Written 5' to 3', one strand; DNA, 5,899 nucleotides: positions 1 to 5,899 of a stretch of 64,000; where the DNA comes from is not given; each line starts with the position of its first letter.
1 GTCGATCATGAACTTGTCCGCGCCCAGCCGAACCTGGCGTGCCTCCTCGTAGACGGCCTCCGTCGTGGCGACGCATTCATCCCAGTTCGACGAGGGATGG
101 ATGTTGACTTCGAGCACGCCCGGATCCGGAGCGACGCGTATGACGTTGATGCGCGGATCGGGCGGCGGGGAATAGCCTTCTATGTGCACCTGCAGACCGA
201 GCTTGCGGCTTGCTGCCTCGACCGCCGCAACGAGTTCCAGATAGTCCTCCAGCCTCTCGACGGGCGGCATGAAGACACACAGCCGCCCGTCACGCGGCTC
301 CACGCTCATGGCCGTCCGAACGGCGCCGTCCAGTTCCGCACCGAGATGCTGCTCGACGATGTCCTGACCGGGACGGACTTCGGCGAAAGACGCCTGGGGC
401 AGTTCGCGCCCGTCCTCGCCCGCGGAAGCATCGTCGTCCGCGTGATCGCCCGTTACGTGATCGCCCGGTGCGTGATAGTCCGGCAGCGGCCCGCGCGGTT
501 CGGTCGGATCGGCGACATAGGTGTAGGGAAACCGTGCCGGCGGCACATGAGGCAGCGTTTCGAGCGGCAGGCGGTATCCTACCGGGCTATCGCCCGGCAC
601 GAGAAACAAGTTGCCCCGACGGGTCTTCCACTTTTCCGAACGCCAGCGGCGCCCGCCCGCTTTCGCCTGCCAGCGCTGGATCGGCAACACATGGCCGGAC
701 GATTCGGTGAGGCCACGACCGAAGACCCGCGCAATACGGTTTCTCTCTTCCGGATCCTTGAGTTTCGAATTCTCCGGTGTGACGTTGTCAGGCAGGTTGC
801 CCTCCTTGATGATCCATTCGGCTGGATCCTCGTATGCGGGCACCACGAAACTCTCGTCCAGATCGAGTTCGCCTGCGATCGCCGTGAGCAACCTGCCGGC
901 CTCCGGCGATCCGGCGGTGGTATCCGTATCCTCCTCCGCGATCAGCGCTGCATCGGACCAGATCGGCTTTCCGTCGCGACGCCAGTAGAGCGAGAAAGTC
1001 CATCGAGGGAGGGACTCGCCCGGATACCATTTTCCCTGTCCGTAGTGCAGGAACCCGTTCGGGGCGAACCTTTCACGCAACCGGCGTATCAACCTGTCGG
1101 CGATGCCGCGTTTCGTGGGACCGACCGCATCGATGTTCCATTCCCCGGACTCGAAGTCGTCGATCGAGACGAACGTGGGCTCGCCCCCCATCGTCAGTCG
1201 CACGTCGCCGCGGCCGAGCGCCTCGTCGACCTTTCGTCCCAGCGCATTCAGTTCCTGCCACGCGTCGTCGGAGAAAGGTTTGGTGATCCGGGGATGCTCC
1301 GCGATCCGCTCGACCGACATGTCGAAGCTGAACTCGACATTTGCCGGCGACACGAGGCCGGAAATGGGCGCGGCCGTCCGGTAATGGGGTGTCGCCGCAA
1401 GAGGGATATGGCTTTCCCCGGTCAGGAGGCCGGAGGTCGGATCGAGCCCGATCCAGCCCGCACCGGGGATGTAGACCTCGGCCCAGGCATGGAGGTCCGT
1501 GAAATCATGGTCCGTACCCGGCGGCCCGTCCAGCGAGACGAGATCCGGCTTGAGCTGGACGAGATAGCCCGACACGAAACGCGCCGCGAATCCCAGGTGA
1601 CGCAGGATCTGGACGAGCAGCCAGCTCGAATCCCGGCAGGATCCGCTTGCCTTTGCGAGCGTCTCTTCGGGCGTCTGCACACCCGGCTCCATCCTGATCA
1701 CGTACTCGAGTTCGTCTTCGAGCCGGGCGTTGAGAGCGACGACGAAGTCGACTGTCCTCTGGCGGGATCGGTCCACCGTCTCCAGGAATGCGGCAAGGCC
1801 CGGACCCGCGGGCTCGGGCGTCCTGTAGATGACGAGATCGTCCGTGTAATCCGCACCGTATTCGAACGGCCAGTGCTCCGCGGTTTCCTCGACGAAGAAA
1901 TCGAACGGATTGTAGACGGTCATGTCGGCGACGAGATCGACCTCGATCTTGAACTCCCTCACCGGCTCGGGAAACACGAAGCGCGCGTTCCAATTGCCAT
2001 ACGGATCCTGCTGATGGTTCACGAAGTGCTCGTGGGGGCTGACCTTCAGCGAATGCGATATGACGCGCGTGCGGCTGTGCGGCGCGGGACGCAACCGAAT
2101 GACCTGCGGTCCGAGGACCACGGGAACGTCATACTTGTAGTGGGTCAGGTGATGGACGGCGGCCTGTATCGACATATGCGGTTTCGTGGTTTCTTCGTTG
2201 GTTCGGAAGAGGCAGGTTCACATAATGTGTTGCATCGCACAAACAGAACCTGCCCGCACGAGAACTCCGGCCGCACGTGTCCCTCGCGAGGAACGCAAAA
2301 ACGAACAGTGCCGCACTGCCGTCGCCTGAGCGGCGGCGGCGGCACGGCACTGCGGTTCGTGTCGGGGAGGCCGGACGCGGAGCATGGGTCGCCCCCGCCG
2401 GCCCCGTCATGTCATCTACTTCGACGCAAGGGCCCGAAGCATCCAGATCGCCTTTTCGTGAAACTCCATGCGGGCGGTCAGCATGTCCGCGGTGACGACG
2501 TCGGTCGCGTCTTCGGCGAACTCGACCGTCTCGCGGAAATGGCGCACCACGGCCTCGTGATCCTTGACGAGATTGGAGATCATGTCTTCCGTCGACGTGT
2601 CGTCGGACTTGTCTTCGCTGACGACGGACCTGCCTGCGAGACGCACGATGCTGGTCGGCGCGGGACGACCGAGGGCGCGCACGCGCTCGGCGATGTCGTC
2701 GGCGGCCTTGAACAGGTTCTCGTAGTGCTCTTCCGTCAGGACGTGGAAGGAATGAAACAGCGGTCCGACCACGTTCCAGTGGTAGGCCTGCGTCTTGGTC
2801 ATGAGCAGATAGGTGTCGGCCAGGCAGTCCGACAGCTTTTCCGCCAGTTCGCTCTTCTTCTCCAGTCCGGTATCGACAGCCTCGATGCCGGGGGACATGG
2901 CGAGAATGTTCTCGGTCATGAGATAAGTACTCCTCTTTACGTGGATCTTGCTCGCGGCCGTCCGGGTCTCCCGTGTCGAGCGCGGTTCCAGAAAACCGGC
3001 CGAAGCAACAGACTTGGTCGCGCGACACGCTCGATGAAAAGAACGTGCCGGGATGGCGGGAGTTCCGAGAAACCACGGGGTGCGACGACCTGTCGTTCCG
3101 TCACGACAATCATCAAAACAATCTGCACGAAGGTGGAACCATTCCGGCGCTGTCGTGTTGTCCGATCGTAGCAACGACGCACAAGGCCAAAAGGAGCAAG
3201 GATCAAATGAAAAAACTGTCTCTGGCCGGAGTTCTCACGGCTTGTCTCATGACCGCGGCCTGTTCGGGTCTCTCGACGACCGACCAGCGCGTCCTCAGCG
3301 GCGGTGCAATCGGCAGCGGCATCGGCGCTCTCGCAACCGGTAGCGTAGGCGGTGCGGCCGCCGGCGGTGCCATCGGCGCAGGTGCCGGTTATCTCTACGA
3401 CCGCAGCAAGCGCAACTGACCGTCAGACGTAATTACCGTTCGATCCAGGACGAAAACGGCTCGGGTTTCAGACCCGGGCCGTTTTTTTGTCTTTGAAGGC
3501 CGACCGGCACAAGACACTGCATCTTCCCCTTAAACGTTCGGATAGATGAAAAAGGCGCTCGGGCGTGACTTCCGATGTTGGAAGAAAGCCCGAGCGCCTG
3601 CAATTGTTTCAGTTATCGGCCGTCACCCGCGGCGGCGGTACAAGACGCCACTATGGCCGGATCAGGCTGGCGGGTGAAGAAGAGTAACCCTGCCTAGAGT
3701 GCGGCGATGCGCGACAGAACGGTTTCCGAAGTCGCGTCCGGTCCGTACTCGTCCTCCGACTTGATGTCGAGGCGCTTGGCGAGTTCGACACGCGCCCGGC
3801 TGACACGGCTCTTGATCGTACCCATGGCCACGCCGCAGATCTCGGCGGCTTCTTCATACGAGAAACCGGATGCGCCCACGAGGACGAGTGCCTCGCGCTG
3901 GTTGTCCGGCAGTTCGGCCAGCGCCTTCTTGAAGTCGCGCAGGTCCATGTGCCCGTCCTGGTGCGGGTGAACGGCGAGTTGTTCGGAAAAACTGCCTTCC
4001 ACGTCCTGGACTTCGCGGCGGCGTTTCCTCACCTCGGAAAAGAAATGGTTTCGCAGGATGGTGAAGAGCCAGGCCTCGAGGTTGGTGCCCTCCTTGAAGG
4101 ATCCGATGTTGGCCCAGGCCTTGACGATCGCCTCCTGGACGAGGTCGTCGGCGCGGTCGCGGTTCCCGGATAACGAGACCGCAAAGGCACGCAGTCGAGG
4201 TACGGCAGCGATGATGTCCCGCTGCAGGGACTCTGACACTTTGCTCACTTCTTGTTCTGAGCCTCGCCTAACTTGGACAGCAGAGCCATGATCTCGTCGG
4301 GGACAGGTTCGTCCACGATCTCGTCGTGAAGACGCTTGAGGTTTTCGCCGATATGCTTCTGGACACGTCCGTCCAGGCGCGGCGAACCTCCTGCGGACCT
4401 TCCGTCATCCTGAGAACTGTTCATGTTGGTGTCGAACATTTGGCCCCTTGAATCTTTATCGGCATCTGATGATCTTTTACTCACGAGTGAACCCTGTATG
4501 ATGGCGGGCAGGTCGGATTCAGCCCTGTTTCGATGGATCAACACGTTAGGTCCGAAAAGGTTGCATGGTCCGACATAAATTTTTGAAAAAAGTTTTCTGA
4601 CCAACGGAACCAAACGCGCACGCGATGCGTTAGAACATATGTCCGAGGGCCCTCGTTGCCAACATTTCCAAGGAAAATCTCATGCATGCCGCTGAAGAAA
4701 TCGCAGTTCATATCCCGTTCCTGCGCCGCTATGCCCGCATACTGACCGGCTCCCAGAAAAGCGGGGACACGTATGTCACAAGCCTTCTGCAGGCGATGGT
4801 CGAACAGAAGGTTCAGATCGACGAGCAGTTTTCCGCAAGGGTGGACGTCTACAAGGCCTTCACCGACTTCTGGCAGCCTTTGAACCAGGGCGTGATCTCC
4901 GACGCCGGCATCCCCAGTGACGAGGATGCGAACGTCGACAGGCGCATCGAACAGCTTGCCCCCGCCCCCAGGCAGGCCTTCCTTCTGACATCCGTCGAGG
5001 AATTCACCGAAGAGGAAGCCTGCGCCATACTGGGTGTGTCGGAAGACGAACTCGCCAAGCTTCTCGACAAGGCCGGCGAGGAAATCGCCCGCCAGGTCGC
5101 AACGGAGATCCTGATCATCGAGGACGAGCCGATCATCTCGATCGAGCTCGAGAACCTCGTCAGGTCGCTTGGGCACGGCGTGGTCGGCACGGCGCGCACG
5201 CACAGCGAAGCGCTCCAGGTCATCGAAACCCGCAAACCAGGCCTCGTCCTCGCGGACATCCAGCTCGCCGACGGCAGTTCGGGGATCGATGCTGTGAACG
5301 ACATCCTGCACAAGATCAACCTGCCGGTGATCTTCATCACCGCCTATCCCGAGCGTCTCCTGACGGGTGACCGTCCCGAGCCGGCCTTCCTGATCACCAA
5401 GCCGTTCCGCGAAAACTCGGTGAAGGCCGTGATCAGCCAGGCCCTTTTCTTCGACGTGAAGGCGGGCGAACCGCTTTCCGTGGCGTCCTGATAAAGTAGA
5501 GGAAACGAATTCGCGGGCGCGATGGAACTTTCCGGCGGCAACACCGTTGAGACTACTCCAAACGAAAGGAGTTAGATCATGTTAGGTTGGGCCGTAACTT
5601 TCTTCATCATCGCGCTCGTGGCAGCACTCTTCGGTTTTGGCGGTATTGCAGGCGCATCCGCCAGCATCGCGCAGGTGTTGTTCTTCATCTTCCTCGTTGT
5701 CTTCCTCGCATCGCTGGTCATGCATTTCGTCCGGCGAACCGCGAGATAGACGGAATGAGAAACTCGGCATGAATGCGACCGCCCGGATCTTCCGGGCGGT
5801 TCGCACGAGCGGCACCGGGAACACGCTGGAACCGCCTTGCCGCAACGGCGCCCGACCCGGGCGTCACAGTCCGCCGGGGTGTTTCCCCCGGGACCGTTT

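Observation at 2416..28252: GSR core (nepR-ecfG / phyR) embedded in a ~26-kb 'regulon island' with at least 11 perfect EcfG promoters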

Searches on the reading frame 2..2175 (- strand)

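Call 9: search_protein_families(library=pfam, proteins=[window:2-2175:-], max_evalue=0.001)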
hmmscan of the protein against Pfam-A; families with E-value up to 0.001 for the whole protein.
window:2-2175:- (724 aa): 3 families
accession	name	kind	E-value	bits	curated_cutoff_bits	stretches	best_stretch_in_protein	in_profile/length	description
PF09899.14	DUF2126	-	1.9e-172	575.9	27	1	277-724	2-434/826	Putative amidoligase enzyme (DUF2126)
PF08379.15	Bact_transglu_N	-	7.2e-26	91.2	27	1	6-83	2-79/80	Bacterial transglutaminase-like N-terminal region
PF01841.26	Transglut_core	-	1.2e-17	64.6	23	1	133-246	6-108/108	Transglutaminase-like superfamily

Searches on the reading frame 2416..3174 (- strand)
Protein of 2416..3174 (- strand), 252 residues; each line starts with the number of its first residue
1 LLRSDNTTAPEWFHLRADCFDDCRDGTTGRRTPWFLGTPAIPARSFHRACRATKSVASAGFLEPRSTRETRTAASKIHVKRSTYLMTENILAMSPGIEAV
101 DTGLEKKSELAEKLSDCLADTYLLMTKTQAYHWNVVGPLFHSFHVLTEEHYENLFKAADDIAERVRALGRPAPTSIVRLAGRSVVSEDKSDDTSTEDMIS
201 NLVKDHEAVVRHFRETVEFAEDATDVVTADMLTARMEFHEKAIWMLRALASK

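Call 5: search_protein_families(library=pfam, proteins=[window:2416-3174:-], max_evalue=0.01)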
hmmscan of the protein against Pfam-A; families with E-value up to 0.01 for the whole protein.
window:2416-3174:- (252 aa): 1 family
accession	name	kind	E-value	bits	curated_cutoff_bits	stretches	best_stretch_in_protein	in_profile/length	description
PF00210.30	Ferritin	-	2.2e-26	92.9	24.5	1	112-250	2-136/142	Ferritin-like domain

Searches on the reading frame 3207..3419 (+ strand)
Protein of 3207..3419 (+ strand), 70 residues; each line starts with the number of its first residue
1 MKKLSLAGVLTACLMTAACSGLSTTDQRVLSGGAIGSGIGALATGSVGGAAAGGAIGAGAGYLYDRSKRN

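Call 44: search_protein_families(library=pfam, proteins=[window:3207-3419:+], max_evalue=1)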
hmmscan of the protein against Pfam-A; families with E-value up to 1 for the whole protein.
window:3207-3419:+ (70 aa): 5 families
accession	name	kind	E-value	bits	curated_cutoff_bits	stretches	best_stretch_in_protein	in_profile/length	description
PF13441.11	Gly-zipper_YMGG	-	0.00034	20.7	28.9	1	28-64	6-42/45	YMGG-like Gly-zipper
PF13488.11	Gly-zipper_Omp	-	0.0014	19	25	1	32-63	6-37/46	Glycine zipper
PF12732.12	YtxH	-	0.012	16.5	37.5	1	48-68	2-22/71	YtxH-like protein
PF21724.2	DUF6861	-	0.023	14.6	28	1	14-61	32-77/194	Family of unknown function (DUF6861)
PF05818.17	TraT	-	0.14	12.3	31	1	28-66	90-128/214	Enterobacterial TraT complement resistance protein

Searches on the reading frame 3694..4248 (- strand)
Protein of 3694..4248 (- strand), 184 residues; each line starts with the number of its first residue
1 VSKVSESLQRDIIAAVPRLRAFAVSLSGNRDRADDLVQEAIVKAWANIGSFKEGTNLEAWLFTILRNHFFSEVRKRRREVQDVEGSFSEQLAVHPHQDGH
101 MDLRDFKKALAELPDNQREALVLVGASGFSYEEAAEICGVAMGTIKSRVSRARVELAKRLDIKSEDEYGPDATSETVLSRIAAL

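Call 5: search_protein_families(library=pfam, proteins=[window:3694-4248:-], max_evalue=0.01)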
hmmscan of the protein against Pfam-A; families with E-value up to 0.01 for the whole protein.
window:3694-4248:- (184 aa): 7 families
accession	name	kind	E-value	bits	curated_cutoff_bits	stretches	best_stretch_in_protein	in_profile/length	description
PF04542.20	Sigma70_r2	-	1.3e-15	57.3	24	1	16-78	6-70/71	Sigma-70 region 2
PF08281.18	Sigma70_r4_2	-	2.1e-15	56.5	25.7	1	105-156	3-54/54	Sigma-70, region 4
PF22029.2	PhyR_sigma2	-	6.8e-11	42.5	27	1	13-65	2-54/55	Sigma2 domain of PhyR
PF04545.22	Sigma70_r4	-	6.6e-08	32.4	24.1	1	109-156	1-48/50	Sigma-70, region 4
PF22233.2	PhyR_sigma-like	-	2.9e-05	24.2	27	1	110-158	1-49/50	Response regulator PhyR, sigma-like domain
PF07638.17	Sigma70_ECF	-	3.6e-05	24.2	21.1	1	76-160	104-183/185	ECF sigma factor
PF02001.22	DUF134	-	0.003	18.5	27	1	79-159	9-81/98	Protein of unknown function DUF134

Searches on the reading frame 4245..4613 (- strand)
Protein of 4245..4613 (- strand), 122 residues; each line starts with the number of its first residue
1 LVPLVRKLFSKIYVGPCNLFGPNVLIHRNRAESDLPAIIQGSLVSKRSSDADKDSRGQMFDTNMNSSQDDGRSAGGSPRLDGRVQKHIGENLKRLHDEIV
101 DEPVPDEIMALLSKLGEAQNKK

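Call 5: search_protein_families(library=pfam, proteins=[window:4245-4613:-], max_evalue=0.01)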
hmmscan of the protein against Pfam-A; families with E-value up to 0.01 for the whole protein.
window:4245-4613:- (122 aa): 1 family
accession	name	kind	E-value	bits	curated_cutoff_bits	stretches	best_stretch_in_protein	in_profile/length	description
PF18557.6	NepR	-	1.2e-11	44.5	25.7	1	85-118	1-34/35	Anti-sigma factor NepR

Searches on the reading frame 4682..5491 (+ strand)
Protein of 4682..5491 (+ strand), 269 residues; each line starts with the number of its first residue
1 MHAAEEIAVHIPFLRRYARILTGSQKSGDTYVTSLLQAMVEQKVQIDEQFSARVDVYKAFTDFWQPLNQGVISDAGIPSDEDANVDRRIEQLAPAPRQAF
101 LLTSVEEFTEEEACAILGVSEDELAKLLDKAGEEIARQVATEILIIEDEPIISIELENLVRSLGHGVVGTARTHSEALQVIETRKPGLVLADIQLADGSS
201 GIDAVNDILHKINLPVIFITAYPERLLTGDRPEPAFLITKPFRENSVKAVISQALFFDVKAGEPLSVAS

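Call 5: search_protein_families(library=pfam, proteins=[window:4682-5491:+], max_evalue=0.01)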
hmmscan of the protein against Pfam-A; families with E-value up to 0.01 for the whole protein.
window:4682-5491:+ (269 aa): 4 families
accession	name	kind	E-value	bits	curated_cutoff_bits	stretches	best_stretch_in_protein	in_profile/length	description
PF22233.2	PhyR_sigma-like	-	4.6e-21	74.8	27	1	90-138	2-50/50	Response regulator PhyR, sigma-like domain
PF22029.2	PhyR_sigma2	-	1e-19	70.7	27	1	7-60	1-54/55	Sigma2 domain of PhyR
PF00072.30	Response_reg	-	6.6e-14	52.5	30.2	1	143-245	1-104/111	Response regulator receiver domain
PF08281.18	Sigma70_r4_2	-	1.2e-07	31.7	25.7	1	84-121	3-40/54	Sigma-70, region 4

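Call 11: find_encoding_contigs(protein=window:4682-5491:+, flank=10000, max_places=10)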
Protein window:4682-5491:+ (269 aa): 1 contig read that carries it; 1 place shown.
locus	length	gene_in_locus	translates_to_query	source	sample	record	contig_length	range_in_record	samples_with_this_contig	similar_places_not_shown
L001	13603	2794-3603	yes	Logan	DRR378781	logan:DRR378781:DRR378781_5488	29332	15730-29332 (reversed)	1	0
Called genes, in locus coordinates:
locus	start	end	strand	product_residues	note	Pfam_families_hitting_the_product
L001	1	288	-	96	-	?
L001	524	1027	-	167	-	PF00210:Ferritin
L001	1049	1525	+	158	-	PF13441:Gly-zipper_YMGG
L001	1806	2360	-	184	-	PF04542:Sigma70_r2, PF22029:PhyR_sigma2, PF08281:Sigma70_r4_2, PF04545:Sigma70_r4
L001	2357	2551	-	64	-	PF18557:NepR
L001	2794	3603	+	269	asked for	PF22029:PhyR_sigma2, PF08281:Sigma70_r4_2 (weak), PF22233:PhyR_sigma-like, PF00072:Response_reg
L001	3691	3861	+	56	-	-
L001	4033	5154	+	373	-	PF08448:PAS_4, PF07536:HWE_HK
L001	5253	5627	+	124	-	-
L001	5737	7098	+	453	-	PF02812:ELFV_dehydrog_N, PF00208:ELFV_dehydrog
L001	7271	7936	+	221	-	PF01126:Heme_oxygenase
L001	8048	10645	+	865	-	PF08446:PAS_2, PF01590:GAF, PF00360:PHY, PF07536:HWE_HK, PF07568:HisKA_2 (weak)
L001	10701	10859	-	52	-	-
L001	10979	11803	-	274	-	PF06724:DUF1206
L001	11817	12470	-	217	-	PF01569:PAP2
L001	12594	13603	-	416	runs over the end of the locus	PF01594:AI-2E_transport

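Call 12: find_homologous_proteins(query=window:4682-5491:+, max_evalue=1e-20)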
Query window:4682-5491:+ (269 aa): 8000 proteins with E <= 1e-20 among 8000 candidates; the best 120 are listed.
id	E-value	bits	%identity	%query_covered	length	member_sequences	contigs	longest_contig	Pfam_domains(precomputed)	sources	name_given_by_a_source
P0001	1.6e-167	573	100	100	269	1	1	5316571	PF22233.3,PF08281.19,PF00072.31,PF22029.3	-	-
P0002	1.4e-94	334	60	98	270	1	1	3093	PF22233.3,PF08281.19,PF00072.31,PF22029.3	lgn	-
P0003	7.1e-93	329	58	98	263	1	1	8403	PF22233.3,PF08281.19,PF00072.31,PF22029.3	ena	-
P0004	1.1e-92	328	58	98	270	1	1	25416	PF22233.3,PF08281.19,PF00072.31,PF22029.3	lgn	-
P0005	1.4e-92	328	59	98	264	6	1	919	PF22233.3,PF00072.31,PF22029.3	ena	-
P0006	1.6e-92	328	58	97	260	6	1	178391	PF22233.3,PF08281.19,PF00072.31,PF22029.3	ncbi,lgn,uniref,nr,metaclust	ncbi:response regulator [Afifella pfennigii]|uniref:response regulator n=1 Tax=Afifella pfennigii Ta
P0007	1.9e-92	327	61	97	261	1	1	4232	PF22233.3,PF08281.19,PF00072.31,PF22029.3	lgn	-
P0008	2.0e-92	327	57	100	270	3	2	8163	PF22233.3,PF08281.19,PF00072.31,PF22029.3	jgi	jgi:CheY-like chemotaxis protein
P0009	3.7e-92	326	57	100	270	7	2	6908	PF22233.3,PF08281.19,PF00072.31,PF22029.3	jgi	jgi:CheY-like chemotaxis protein/DNA-directed RNA polymerase specialized sigma24 family protein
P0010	4.0e-92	326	59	97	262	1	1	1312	PF22233.3,PF08281.19,PF00072.31,PF22029.3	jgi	jgi:DNA-directed RNA polymerase specialized sigma24 family protein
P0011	8.0e-92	325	59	97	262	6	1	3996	PF22233.3,PF08281.19,PF00072.31,PF22029.3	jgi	jgi:CheY-like chemotaxis protein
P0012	1.2e-91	325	57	97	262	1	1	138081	PF22233.3,PF08281.19,PF00072.31,PF22029.3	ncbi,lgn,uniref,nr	ncbi:CheY chemotaxis protein or a CheY-like REC (receiver) domain [Faunimonas pinastri]|uniref:CheY 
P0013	2.2e-91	324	58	97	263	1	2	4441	PF22233.3,PF00072.31,PF22029.3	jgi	jgi:DNA-directed RNA polymerase specialized sigma24 family protein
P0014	6.0e-91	322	58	97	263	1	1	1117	PF22233.3,PF00072.31,PF22029.3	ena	-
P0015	8.6e-91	322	58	97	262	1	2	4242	PF22233.3,PF00072.31,PF22029.3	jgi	jgi:CheY-like chemotaxis protein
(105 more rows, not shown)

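Call 22: find_related_loci(query=A1, collection=genome_contigs, flank=10000)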
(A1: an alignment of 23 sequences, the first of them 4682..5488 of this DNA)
Query A1 (269 aa) in genome_contigs; peptide patterns used: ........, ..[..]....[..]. (x = any residue, [..] = any of these).
600 stretches matched a pattern (row limit reached: there are more); 582 encode a relative of the query (tblastn E <= 1e-3); the best 80 are kept; 80 distinct loci.
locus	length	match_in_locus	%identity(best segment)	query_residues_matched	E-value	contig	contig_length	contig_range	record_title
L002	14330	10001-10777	57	1-260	7e-97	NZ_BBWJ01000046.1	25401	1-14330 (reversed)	Aureimonas sp. AU22, whole genome shotgun sequence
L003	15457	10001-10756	59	7-263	5e-96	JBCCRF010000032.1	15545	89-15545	MAG: Pseudomonadota bacterium isolate P01_D01_bin.24 k141_2942227_length_15545_cov_12.8785, whole genome shotgun sequenc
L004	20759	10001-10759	58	1-257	8e-96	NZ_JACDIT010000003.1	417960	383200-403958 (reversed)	Chthonobacter albigriseus strain KCTC 42450 Scaffold3, whole genome shotgun sequence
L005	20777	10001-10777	56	1-261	4e-95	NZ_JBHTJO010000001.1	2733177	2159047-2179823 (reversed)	Methyloligella solikamskensis strain CCUG 61697 GCM70027495_1, whole genome shotgun sequence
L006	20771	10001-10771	56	1-257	4e-94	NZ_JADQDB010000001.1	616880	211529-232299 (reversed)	Pelagibacterium limicola strain NAJP-14 Scaffold1_1, whole genome shotgun sequence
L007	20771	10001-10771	56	1-258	8e-94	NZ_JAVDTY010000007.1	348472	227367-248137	Bosea sp. BE125 Ga0454519_07, whole genome shotgun sequence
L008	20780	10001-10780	58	1-261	2e-93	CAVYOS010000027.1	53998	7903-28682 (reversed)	MAG: uncultured Alphaproteobacteria bacterium isolate MFD09206.bin.2.101 genome assembly, contig: contig_65354, whole ge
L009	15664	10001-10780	56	1-261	5e-93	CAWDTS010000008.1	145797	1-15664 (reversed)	MAG: uncultured Alphaproteobacteria bacterium isolate MFD05442.bin.1.124 genome assembly, contig: contig_29614, whole ge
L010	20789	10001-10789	55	1-263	1e-92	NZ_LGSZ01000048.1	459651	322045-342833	Bosea vaviloviae strain SD260 contig_1, whole genome shotgun sequence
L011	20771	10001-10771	54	1-258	4e-92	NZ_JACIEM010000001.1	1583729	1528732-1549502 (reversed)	Aurantimonas endophytica strain DSM 103570 Ga0373270_01, whole genome shotgun sequence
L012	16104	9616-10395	56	1-262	1e-91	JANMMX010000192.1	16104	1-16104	MAG: Bosea sp. (in: a-proteobacteria) isolate OTE_58_metabat_424 OTE_58_k141_2759564, whole genome shotgun sequence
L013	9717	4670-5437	57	1-258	8e-92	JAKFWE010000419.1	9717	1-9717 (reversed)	MAG: Bosea sp. (in: a-proteobacteria) isolate D4_Bin_9 D4_0002251, whole genome shotgun sequence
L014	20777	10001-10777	55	1-262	2e-91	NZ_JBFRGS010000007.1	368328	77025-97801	Bosea sp. 2RAB26 SCAFFOLD_6, whole genome shotgun sequence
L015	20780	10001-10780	57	1-261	7e-91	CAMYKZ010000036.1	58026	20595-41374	MAG: uncultured Afifella sp. isolate FCS_M_Alpha_12 genome assembly, contig: scaffold_966, whole genome shotgun sequence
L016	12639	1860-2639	54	1-261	3e-90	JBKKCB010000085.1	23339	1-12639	MAG: Hyphomicrobiaceae bacterium isolate swi_bin.386 S1Ck127_5986082_flag_0_multi_17.2615_len_23339, whole genome shotgu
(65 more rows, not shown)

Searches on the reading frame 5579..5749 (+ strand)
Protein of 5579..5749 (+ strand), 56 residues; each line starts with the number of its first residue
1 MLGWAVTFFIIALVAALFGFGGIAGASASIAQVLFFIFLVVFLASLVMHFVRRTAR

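Call 5: search_protein_families(library=pfam, proteins=[window:5579-5749:+], max_evalue=0.01)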
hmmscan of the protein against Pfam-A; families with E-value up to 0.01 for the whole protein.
window:5579-5749:+ (56 aa): 1 family
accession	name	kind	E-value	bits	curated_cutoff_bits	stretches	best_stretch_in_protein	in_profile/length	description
PF07043.18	DUF1328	-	1.2e-14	54.8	27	1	6-43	1-38/39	Protein of unknown function (DUF1328)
